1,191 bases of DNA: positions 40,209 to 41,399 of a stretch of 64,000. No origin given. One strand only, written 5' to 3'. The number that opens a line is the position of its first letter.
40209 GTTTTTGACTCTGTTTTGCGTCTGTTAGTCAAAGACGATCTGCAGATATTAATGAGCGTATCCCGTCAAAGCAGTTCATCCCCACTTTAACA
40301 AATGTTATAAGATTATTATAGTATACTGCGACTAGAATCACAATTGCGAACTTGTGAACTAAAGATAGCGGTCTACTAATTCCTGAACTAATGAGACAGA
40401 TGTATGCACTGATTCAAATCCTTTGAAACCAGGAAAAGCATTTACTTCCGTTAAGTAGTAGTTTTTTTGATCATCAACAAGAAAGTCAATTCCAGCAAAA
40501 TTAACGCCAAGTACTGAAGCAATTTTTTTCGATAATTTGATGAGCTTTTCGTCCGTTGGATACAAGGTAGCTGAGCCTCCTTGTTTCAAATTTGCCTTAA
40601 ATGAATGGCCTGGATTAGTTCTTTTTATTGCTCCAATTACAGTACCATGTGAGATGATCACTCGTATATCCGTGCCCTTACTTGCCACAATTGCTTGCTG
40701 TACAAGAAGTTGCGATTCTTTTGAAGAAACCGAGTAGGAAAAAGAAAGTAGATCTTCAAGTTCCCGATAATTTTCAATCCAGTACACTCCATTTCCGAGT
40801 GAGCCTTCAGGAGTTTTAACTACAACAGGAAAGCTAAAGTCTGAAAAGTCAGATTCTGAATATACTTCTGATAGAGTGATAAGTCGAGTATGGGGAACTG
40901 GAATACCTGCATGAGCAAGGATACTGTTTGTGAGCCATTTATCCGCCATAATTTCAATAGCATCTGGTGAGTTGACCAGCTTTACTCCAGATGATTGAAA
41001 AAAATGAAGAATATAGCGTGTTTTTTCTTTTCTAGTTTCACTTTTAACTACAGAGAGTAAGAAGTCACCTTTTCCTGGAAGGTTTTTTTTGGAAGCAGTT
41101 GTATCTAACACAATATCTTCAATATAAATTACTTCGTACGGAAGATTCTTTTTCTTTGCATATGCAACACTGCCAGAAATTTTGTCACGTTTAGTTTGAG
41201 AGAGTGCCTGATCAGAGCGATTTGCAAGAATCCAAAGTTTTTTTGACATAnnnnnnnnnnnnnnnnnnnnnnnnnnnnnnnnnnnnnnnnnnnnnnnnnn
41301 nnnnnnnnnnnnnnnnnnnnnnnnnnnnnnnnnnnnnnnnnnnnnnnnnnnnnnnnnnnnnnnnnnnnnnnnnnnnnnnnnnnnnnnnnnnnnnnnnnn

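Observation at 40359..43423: Operon pairing a tubulin-tyrosine-ligase-like ATP-grasp with a RimK-like glutamate ligase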

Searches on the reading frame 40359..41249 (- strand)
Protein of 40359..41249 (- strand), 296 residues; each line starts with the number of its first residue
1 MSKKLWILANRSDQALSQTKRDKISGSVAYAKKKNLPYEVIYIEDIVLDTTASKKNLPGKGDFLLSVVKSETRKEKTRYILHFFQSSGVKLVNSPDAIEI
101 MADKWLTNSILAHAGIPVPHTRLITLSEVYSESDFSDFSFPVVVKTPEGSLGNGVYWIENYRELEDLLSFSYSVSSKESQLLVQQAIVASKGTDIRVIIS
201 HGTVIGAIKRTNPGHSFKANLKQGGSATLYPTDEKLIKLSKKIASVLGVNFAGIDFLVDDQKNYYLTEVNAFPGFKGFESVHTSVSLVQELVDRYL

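Call 3: search_protein_families(library=pfam, proteins=[window:40359-41249:-], max_evalue=0.01)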
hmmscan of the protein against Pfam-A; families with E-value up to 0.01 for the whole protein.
window:40359-41249:- (296 aa): 10 families
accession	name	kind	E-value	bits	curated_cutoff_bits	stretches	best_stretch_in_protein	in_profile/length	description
PF08443.16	RimK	-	8e-33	114.1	21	1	102-281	2-175/188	RimK-like ATP-grasp domain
PF02955.21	GSH-S_ATP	-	2.5e-12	47.1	23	1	133-271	25-161/175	Prokaryotic glutathione synthetase, ATP-grasp domain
PF14397.11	ATPgrasp_ST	-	5.1e-12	46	31.4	2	89-190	7-123/278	Sugar-transfer associated ATP-grasp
PF07478.18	Dala_Dala_lig_C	-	7.6e-09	35.8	24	1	111-278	2-181/204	D-ala D-ala ligase C-terminus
PF02786.22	CPSase_L_D2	-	3.7e-08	33.6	19.8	1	103-271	1-178/211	Carbamoyl-phosphate synthase L chain, ATP binding domain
PF02655.19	ATP-grasp_3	-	4.4e-08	33.8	23.2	1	102-271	2-155/160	ATP-grasp domain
PF14398.11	ATPgrasp_YheCD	-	2.7e-07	30.5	26.8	1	142-283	51-237/255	YheC/D like ATP-grasp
PF05770.16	Ins134_P3_kin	-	1.9e-06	28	23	1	219-281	127-191/201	Inositol 1,3,4-trisphosphate 5/6-kinase ATP-grasp domain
PF15625.12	CC2D2AN-C2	-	0.00095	19.2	25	1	67-155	49-138/176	CC2D2A N-terminal C2 domain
PF22626.3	LysX_preATP_grasp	-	0.009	16.6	27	0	32-100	20-84/84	LysX preATP-grasp domain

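Call 4: search_protein_families(library=ncbifam, proteins=[window:40359-41249:-], max_evalue=0.01)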
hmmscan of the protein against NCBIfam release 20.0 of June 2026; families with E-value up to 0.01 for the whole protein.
window:40359-41249:- (296 aa): 56 families (the best 25 are shown)
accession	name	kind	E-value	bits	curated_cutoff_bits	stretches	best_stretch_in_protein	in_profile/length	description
TIGR00768.1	rimK_fam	subfamily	3.9e-50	170.8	143.4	1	28-293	17-274/276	RimK family alpha-L-glutamate ligase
TIGR02144.1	LysX_arch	equivalog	1e-38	133.1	275.6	1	31-293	19-273/281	lysine biosynthesis protein LysX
NF040720.1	MptN_Meth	equivalog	1.1e-33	116.6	350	1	80-290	78-285/291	tetrahydromethanopterin:alpha-L-glutamate ligase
TIGR04443.1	F420_CofF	equivalog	1.2e-20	73.8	300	1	80-283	69-268/283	coenzyme gamma-F420-2:alpha-L-glutamate ligase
NF007764.0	PRK10446.1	equivalog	7.9e-20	71.3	331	1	81-287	77-278/300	30S ribosomal protein S6--L-glutamate ligase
TIGR02068.2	cya_phycin_syn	equivalog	9.9e-17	60.2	850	2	97-213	207-317/862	cyanophycin synthetase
TIGR01380.1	glut_syn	equivalog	5.4e-16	58.5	299.05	1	78-271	98-283/312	glutathione synthase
TIGR04356.1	grasp_GAK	hypoth_equivalog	2.5e-15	56.4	300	1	80-280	76-269/287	GAK system ATP-grasp enzyme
NF003573.0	PRK05246.1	equivalog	3.1e-15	55.8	272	1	78-270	99-283/316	glutathione synthase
NF010623.0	PRK14016.1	subfamily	2.1e-14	52.7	877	1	97-212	208-317/871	cyanophycin synthetase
NF002378.0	PRK01372.1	subfamily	2.4e-13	49.5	243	1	100-276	97-274/305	D-alanine--D-alanine ligase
NF009402.0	PRK12767.1-1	equivalog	1.3e-11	43.9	218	1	88-271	99-274/329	carbamoyl phosphate synthase-like protein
TIGR03103.1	trio_acet_GNAT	equivalog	1.4e-11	43.6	569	2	97-211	291-398/547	N-acetylglutaminylglutamine synthetase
TIGR01205.1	D_ala_D_alaTIGR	subfamily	6.5e-11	41.8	245.65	1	100-280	103-294/318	D-alanine--D-alanine ligase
NF009110.0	PRK12458.1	subfamily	8.4e-11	41.4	408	1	84-273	116-305/349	glutathione synthetase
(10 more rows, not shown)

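Call 34: find_homologous_proteins(query=window:40359-41249:-)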
Query window:40359-41249:- (296 aa): 33 proteins with E <= 0.001 among 920 candidates.
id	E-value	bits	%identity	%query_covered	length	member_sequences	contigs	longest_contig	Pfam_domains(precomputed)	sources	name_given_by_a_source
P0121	1.3e-188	643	100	100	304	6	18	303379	PF02955.22,PF14397.12,PF14398.12,PF02786.23,PF08443.17,PF02655.20,PF05770.17,PF07478.19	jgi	-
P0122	5.1e-106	372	59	99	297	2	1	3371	PF02955.22,PF14397.12,PF14398.12,PF08443.17,PF05770.17,PF07478.19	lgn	-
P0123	8.9e-106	372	58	99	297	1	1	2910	PF02955.22,PF14397.12,PF14398.12,PF08443.17,PF02655.20,PF07478.19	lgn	-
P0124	5.4e-102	359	56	99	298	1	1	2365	PF02955.22,PF14397.12,PF14398.12,PF08443.17,PF02655.20,PF07478.19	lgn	-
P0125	1.6e-85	305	49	100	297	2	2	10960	PF02955.22,PF14397.12,PF14398.12,PF08443.17,PF02655.20,PF07478.19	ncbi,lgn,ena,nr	ncbi:RimK family alpha-L-glutamate ligase [Candidatus Woesebacteria bacterium]|nr:RimK family alpha-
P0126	1.9e-69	253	46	99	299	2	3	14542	PF02955.22,PF14397.12,PF14398.12,PF08443.17,PF07478.19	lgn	-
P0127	1.6e-30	125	34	74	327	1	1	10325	PF18030.8,PF02955.22,PF14397.12,PF02222.28,PF08443.17,PF02655.20,PF07478.19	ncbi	-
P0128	2.1e-28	118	35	74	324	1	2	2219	PF18030.8,PF02955.22,PF14397.12,PF02222.28,PF08443.17,PF07478.19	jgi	jgi:gamma-F420-2:alpha-L-glutamate ligase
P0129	5.7e-28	116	35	78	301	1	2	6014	PF18030.8,PF02955.22,PF14397.12,PF02222.28,PF08443.17,PF02655.20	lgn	-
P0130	1.5e-27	115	35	78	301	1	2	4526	PF18030.8,PF02955.22,PF14397.12,PF02222.28,PF08443.17,PF02655.20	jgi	jgi:gamma-F420-2:alpha-L-glutamate ligase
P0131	3.5e-27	114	35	78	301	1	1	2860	PF18030.8,PF02955.22,PF14397.12,PF02222.28,PF08443.17,PF02655.20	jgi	jgi:gamma-F420-2:alpha-L-glutamate ligase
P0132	4.3e-27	114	38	75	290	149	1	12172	PF02955.22,PF14397.12,PF08443.17,PF02655.20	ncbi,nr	ncbi:MAG: RimK family alpha-L-glutamate ligase [Clostridia bacterium]|nr:RimK family alpha-L-glutama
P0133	3.4e-26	111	37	75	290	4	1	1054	PF02955.22,PF14397.12,PF08443.17,PF02655.20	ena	-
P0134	1.1e-21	96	35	69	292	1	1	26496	PF02955.22,PF14397.12,PF08443.17,PF02655.20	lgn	-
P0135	2.3e-21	95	35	66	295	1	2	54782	PF02955.22,PF08443.17,PF02655.20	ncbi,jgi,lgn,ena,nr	ncbi:MAG TPA: RimK family alpha-L-glutamate ligase [Candidatus Moranbacteria bacterium]|nr:RimK fami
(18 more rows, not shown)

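Call 72: search_solved_structures(query=window:40359-41249:-, max_evalue=0.00001)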
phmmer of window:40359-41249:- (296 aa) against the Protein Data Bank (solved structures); distinct sequences matched with E-value up to 0.00001: 22.
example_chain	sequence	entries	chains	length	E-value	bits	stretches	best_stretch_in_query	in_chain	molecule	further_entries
3vpb_A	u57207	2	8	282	2.2e-25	93.1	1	77-293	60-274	Putative acetylornithine deacetylase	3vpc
3vpd_A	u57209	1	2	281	2.1e-20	76.9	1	34-284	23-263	Ribosomal protein S6 modification protein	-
1uc8_A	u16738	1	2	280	2.9e-19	73.1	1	32-284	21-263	lysine biosynthesis enzyme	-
1uc9_A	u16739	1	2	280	4e-19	72.6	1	32-284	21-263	lysine biosynthesis enzyme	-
7qyr_A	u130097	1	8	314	1.9e-17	67.1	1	80-281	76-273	Probable alpha-L-glutamate ligase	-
5zct_A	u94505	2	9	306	7.1e-17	65.3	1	82-286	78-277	Ribosomal protein S6--L-glutamate ligase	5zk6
4iwx_A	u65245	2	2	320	8.1e-17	65.1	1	82-286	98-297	Ribosomal protein S6 modification protein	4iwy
7qys_A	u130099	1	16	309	1.7e-16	64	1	80-286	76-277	Probable alpha-L-glutamate ligase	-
7txv_A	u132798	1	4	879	1.4e-10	44.6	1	97-215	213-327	Cyanophycin synthase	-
7lg5_A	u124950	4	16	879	1.4e-10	44.6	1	97-215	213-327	Cyanophycin synthase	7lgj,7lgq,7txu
5i47_A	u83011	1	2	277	7.1e-10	42.3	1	56-215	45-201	RimK domain protein ATP-grasp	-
7wac_A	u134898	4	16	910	2.1e-09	40.8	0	97-215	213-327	Cyanophycin synthase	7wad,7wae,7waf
7lgn_A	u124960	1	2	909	2.2e-09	40.7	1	94-216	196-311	Cyanophycin synthase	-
7wta_A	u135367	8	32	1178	3.5e-09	40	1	84-271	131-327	Pyruvate carboxylase, mitochondrial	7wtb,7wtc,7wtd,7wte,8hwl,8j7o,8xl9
3ax6_A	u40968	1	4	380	6e-09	39.3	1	85-169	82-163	Phosphoribosylaminoimidazole carboxylase, ATPase subunit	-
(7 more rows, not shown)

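Call 78: find_encoding_contigs(protein=P0125, flank=6000, max_places=2)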
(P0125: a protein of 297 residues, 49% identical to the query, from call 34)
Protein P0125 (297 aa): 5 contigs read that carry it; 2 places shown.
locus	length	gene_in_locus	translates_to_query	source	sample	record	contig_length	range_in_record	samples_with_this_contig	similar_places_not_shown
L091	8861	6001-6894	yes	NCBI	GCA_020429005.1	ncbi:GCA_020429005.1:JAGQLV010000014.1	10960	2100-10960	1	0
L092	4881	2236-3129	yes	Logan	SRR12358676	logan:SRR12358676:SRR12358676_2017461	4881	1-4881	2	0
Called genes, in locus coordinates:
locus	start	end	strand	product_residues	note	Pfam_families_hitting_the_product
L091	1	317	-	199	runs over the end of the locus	-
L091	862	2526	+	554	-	PF13431:TPR_17 (faint), PF13424:TPR_12, PF13432:TPR_16 (faint), PF00515:TPR_1, PF07719:TPR_2 (weak), PF13174:TPR_6 (faint), PF13181:TPR_8 (weak), PF13414:TPR_11, +4 more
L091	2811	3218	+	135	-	PF00156:Pribosyltran (weak)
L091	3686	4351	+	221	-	-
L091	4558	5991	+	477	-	-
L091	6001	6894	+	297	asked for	PF14397:ATPgrasp_ST (faint), PF02655:ATP-grasp_3 (weak), PF08443:RimK, PF02955:GSH-S_ATP, PF07478:Dala_Dala_lig_C, PF14398:ATPgrasp_YheCD (faint)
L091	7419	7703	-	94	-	-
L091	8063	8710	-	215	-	-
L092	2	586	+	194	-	?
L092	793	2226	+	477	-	-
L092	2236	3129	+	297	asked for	PF14397:ATPgrasp_ST (faint), PF02655:ATP-grasp_3 (weak), PF08443:RimK, PF02955:GSH-S_ATP, PF07478:Dala_Dala_lig_C, PF14398:ATPgrasp_YheCD (faint)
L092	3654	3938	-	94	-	-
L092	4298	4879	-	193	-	?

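Call 79: find_encoding_contigs(protein=P0126, flank=6000, max_places=2)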
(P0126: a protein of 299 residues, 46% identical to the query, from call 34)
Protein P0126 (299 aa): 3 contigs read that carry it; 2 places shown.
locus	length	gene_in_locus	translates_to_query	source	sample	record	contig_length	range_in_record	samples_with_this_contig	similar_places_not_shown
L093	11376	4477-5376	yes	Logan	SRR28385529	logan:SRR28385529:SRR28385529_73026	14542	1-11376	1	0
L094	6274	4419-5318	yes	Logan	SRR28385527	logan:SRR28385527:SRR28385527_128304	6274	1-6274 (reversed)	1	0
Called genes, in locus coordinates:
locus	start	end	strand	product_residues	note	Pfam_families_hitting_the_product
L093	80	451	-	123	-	-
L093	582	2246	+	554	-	PF13424:TPR_12, PF00515:TPR_1, PF07719:TPR_2 (weak), PF13181:TPR_8 (weak), PF13414:TPR_11, PF00515:TPR_1, PF07719:TPR_2 (weak), PF13181:TPR_8 (weak), +10 more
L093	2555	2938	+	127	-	PF00156:Pribosyltran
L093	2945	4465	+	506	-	-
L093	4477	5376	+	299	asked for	PF14397:ATPgrasp_ST (faint), PF08443:RimK, PF14398:ATPgrasp_YheCD (faint), PF02955:GSH-S_ATP, PF07478:Dala_Dala_lig_C (weak)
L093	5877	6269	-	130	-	-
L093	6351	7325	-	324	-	PF14257:DUF4349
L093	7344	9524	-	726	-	PF17854:FtsK_alpha, PF01580:FtsK_SpoIIIE, PF09397:FtsK_gamma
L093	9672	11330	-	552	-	PF00753:Lactamase_B (weak), PF12706:Lactamase_B_2 (weak), PF22505:RNase_J_b_CASP, PF17770:RNase_J_C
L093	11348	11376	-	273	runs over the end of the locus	-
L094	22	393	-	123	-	-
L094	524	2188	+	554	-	PF13424:TPR_12, PF00515:TPR_1, PF07719:TPR_2 (weak), PF13181:TPR_8 (weak), PF13414:TPR_11, PF00515:TPR_1, PF07719:TPR_2 (weak), PF13181:TPR_8 (weak), +10 more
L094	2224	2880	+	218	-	PF00156:Pribosyltran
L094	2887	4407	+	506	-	-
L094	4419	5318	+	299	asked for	PF14397:ATPgrasp_ST (faint), PF08443:RimK, PF14398:ATPgrasp_YheCD (faint), PF02955:GSH-S_ATP, PF07478:Dala_Dala_lig_C (weak)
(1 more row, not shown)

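Call 80: find_encoding_contigs(protein=P0122, flank=6000, max_places=2)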
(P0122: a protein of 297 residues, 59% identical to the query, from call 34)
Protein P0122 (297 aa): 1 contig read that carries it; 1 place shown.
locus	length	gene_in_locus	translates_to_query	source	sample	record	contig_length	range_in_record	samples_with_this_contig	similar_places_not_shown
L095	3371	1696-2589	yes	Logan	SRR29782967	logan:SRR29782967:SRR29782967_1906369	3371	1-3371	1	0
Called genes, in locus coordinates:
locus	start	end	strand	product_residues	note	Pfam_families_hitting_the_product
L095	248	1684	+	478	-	-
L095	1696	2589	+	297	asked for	PF14397:ATPgrasp_ST (faint), PF14398:ATPgrasp_YheCD (faint), PF08443:RimK, PF02955:GSH-S_ATP, PF05770:Ins134_P3_kin (faint), PF07478:Dala_Dala_lig_C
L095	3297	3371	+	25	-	?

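Call 93: search_protein_families(library=padloc, proteins=[window:40359-41249:-], max_evalue=0.001)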
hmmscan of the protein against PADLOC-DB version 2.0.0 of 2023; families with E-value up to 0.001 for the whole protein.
window:40359-41249:- (296 aa): 0 families

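Call 100: find_related_loci(query=A3, collection=metagenome_contigs, flank=9000)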
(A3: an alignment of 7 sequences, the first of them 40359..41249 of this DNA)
Query A3 (296 aa) in metagenome_contigs; peptide patterns used: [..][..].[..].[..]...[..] (x = any residue, [..] = any of these).
137 stretches matched a pattern; 58 encode a relative of the query (tblastn E <= 1e-3); 58 distinct loci.
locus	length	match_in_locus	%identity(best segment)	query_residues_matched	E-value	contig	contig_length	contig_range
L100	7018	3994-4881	100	1-296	0e+0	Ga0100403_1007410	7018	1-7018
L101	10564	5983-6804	32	5-279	2e-35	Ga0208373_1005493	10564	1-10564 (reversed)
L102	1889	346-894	33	81-279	4e-33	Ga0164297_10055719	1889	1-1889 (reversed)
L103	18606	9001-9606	32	75-293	2e-32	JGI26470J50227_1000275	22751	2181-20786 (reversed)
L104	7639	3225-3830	32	75-293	2e-32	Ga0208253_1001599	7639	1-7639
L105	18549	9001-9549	32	81-279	1e-31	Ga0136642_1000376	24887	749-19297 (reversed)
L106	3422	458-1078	31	73-293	7e-31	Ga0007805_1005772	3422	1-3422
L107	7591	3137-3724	32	81-293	5e-31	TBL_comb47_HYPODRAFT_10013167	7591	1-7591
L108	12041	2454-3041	31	81-293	1e-30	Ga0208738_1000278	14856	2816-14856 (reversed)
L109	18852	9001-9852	28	4-291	1e-30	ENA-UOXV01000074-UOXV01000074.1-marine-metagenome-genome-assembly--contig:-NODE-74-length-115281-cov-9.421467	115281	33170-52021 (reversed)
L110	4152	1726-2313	30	81-293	2e-27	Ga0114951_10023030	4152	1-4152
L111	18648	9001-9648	32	62-296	4e-27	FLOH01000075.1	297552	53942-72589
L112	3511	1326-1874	31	81-279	7e-27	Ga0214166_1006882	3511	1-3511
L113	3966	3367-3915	30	81-279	9e-27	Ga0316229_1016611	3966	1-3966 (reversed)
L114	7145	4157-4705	30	81-279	1e-26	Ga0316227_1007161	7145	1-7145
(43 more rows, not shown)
